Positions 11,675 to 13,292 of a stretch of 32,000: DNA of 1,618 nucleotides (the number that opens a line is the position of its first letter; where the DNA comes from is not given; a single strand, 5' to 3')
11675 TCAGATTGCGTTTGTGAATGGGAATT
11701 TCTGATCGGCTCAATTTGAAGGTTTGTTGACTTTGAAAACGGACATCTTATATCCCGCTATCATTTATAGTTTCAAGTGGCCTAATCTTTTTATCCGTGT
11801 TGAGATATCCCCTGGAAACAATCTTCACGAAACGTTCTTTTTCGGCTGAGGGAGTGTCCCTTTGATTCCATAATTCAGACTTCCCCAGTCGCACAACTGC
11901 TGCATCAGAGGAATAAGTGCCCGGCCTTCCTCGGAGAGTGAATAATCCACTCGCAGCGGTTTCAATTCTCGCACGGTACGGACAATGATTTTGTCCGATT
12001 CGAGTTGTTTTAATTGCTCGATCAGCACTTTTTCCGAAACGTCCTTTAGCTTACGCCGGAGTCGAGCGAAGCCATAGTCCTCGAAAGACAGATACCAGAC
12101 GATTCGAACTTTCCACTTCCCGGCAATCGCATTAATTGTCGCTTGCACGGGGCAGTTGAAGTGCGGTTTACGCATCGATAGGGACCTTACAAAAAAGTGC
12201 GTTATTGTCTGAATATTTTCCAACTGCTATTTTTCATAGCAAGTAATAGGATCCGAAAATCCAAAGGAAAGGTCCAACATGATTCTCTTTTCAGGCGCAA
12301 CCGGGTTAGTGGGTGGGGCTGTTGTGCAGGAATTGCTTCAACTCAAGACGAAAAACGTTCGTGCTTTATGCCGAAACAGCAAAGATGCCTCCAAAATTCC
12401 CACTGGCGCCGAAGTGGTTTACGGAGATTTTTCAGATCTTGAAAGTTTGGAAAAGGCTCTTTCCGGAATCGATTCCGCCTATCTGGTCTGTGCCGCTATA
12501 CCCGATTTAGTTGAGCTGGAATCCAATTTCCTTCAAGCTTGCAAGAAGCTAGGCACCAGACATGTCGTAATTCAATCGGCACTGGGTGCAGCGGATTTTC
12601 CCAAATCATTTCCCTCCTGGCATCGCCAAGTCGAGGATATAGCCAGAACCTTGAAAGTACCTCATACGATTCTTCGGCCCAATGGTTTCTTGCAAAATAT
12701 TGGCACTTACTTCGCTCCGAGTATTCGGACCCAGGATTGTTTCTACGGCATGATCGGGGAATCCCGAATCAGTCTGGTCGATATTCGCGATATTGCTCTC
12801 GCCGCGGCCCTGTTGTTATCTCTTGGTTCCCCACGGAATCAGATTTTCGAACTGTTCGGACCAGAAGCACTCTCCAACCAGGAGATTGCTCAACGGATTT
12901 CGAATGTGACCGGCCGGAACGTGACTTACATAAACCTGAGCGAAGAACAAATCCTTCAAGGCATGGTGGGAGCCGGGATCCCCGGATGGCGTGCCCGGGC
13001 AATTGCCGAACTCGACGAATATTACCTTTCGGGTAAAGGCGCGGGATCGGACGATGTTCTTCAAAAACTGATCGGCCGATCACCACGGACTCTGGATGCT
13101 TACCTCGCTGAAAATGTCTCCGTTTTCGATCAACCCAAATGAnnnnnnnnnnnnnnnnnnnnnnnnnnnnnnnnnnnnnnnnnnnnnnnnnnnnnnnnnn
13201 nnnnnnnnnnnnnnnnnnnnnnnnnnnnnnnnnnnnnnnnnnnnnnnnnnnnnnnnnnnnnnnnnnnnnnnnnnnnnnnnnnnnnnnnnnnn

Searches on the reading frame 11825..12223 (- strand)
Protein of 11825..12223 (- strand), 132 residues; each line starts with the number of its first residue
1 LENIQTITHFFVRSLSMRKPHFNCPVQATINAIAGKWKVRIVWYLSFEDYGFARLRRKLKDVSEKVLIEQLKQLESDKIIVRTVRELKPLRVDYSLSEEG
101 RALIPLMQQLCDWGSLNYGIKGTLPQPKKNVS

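Call 47: search_protein_families(library=pfam, max_evalue=1, proteins=[window:11825-12223:-])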
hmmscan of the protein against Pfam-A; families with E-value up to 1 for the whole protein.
window:11825-12223:- (132 aa): 2 families
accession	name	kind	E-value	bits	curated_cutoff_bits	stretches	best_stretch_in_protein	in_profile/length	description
PF01638.23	HxlR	-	2.8e-23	82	20.8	1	33-117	2-86/91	HxlR-like helix-turn-helix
PF20222.3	DUF6581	-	0.11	11.8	27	1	48-88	197-236/401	Family of unknown function (DUF6581)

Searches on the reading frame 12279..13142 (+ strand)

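Call 68: search_protein_families(library=pfam, proteins=[window:12279-13142:+])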
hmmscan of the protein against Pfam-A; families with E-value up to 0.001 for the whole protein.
window:12279-13142:+ (287 aa): 5 families
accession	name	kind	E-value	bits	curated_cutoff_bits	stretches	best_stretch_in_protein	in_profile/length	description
PF05368.20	NmrA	-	4.4e-22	79.5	27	1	2-249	5-267/298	NmrA-like family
PF13460.12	NAD_binding_10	-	1.9e-21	77.2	27.2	1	6-141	1-150/184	NAD(P)H-binding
PF01370.27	Epimerase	-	7.4e-06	26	20.9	1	2-73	1-73/240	NAD dependent epimerase/dehydratase family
PF01073.25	3Beta_HSD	-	2.2e-05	24.1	22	1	5-97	3-100/280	3-beta hydroxysteroid dehydrogenase/isomerase family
PF02254.24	TrkA_N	-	2.5e-05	25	23.8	1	9-90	7-85/116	TrkA-N domain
